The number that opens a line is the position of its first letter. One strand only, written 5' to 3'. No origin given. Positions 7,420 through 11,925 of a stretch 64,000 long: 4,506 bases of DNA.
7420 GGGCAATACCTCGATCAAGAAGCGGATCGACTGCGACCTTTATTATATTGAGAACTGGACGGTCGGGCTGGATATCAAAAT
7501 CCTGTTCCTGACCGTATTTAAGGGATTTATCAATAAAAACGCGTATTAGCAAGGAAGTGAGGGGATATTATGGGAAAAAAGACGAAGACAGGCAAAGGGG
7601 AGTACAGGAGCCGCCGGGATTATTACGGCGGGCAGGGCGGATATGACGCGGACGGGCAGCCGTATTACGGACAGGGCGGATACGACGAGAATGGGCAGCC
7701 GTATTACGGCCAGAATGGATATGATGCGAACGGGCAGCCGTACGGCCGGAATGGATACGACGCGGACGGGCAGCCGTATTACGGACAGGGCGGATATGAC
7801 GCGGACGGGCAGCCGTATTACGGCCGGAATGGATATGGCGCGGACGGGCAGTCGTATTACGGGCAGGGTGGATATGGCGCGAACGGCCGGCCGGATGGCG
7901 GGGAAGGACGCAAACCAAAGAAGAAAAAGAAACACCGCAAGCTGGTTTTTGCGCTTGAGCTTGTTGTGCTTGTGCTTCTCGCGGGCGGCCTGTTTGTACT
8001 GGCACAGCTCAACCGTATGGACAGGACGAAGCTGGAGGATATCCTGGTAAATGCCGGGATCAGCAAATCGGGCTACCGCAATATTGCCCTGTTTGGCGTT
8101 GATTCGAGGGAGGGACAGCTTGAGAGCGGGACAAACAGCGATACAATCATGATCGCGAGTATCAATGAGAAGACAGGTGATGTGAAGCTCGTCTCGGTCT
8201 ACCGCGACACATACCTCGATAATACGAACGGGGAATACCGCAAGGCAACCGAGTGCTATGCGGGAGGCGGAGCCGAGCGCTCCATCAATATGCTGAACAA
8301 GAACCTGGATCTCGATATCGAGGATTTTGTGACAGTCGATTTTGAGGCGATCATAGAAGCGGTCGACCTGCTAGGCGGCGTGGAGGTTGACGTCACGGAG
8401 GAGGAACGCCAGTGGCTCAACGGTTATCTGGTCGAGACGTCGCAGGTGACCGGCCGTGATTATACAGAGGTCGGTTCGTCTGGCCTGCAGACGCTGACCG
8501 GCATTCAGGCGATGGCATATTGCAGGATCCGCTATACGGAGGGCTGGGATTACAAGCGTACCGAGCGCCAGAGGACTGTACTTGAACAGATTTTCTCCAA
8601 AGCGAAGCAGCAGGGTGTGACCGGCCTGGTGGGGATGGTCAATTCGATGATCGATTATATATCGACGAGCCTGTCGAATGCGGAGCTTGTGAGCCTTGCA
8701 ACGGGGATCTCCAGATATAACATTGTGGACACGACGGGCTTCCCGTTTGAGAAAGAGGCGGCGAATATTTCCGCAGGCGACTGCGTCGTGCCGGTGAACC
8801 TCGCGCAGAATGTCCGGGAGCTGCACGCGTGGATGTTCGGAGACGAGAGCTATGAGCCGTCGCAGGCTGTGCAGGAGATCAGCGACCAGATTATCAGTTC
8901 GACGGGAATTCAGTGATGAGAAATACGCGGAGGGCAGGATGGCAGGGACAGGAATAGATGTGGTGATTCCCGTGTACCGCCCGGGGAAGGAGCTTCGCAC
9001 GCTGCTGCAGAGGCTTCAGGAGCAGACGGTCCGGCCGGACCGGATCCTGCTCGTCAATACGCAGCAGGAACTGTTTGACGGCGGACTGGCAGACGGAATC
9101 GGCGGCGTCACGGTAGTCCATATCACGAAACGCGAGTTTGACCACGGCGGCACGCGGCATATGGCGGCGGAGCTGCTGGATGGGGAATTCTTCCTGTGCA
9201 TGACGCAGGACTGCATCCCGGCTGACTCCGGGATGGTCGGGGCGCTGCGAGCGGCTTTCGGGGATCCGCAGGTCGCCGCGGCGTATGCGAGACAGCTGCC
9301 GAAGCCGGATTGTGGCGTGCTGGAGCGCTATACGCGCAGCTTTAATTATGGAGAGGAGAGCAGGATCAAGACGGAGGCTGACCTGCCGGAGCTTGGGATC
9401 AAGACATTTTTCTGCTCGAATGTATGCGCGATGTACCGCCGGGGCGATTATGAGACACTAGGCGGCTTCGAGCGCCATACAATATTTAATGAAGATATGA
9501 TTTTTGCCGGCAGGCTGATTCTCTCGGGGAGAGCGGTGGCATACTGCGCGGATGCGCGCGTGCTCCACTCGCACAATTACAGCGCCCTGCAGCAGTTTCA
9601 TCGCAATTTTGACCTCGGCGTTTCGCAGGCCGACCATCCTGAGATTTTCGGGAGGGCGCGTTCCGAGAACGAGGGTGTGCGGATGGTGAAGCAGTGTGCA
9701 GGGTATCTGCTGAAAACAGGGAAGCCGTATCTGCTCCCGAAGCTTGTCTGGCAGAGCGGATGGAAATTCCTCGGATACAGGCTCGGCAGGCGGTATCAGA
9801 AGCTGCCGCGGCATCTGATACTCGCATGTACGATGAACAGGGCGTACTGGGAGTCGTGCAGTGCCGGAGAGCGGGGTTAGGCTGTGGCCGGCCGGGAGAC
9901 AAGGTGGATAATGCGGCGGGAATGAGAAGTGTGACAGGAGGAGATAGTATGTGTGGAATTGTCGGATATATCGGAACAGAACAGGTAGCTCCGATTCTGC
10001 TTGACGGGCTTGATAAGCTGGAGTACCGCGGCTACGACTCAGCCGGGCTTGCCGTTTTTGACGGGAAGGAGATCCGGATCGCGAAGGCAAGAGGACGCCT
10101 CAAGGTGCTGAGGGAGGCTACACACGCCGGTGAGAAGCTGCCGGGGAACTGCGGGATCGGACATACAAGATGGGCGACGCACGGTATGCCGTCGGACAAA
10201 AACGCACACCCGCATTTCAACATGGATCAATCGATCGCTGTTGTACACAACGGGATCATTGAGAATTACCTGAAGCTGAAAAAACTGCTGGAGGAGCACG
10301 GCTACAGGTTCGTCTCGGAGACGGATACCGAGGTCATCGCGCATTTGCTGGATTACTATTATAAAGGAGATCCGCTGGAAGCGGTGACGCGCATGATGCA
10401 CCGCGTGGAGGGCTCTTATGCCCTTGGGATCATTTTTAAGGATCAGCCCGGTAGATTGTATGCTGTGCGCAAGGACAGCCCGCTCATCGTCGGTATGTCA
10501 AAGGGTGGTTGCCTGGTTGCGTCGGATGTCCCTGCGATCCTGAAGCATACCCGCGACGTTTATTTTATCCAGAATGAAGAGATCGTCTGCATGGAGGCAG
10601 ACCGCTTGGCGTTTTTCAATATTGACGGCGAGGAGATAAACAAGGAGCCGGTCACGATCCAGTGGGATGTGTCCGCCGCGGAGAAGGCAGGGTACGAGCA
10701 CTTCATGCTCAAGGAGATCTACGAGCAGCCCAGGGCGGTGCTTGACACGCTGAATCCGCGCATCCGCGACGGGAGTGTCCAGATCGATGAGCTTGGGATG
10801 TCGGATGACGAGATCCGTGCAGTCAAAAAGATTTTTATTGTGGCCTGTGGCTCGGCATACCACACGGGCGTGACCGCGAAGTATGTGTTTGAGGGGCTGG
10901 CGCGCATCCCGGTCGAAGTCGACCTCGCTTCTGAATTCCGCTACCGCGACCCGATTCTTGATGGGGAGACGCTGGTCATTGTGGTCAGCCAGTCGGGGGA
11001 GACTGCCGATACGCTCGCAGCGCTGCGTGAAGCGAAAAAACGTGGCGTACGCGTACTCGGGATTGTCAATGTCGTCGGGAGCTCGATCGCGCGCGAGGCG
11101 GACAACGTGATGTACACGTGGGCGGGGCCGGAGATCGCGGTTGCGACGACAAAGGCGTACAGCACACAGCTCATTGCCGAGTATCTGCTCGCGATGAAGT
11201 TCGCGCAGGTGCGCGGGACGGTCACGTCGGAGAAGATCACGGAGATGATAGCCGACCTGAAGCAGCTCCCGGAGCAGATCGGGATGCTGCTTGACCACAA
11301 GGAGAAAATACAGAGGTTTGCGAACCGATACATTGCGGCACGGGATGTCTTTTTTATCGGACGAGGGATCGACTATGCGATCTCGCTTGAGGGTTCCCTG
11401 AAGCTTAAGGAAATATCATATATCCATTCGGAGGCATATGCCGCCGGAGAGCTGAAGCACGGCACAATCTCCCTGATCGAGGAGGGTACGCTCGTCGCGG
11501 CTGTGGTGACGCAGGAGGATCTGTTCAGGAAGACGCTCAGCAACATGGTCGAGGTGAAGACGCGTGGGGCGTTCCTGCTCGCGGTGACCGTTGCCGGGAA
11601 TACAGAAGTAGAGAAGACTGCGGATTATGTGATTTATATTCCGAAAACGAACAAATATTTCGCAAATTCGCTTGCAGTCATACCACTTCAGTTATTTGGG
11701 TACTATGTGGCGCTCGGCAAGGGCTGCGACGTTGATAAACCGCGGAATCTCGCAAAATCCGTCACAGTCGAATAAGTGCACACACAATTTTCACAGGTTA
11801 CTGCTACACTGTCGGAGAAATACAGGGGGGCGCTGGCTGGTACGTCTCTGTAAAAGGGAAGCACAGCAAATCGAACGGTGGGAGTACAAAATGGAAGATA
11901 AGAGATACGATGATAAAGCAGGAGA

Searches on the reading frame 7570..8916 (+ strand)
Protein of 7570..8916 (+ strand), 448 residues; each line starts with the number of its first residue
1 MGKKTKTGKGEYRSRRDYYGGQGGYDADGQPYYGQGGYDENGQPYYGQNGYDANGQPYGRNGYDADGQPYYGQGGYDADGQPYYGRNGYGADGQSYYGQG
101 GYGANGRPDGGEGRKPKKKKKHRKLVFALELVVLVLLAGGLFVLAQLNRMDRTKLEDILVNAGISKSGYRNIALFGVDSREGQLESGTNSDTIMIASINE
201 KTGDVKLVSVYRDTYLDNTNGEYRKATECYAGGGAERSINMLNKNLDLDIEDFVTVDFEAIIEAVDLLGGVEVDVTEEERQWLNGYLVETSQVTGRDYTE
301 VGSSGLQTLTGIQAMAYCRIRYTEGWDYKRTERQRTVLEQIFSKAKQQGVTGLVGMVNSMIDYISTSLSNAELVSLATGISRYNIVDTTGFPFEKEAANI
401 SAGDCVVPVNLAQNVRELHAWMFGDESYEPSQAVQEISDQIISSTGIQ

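Call 73: search_protein_families(library=pfam, proteins=[window:7570-8916:+], max_evalue=0.0001)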
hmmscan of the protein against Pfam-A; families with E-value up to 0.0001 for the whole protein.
window:7570-8916:+ (448 aa): 1 family
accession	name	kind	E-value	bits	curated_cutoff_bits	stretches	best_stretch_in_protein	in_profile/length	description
PF03816.19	LytR_cpsA_psr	-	2.1e-33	116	24.6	1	189-346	1-149/150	LytR_cpsA_psr family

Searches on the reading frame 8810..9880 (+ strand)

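Call 73: search_protein_families(library=pfam, proteins=[window:8810-9880:+], max_evalue=0.0001)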
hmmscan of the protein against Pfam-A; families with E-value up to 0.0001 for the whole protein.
window:8810-9880:+ (356 aa): 1 family
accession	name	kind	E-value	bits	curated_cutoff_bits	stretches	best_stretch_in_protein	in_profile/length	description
PF00535.33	Glycos_transf_2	-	2.6e-13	50.7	23.3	1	51-217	2-167/168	Glycosyl transferase family 2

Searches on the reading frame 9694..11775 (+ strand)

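Call 73: search_protein_families(library=pfam, proteins=[window:9694-11775:+], max_evalue=0.0001)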
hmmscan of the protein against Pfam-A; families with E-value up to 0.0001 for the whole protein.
window:9694-11775:+ (693 aa): 3 families
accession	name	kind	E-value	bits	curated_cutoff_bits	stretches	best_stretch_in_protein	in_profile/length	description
PF01380.27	SIS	-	1.2e-56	190.5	25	2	374-501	2-130/131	SIS domain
PF13522.11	GATase_6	-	7.9e-21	74.9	27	1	150-278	9-130/130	Glutamine amidotransferase domain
PF13537.11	GATase_7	-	9.2e-18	64.9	25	1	159-283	3-122/123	Glutamine amidotransferase domain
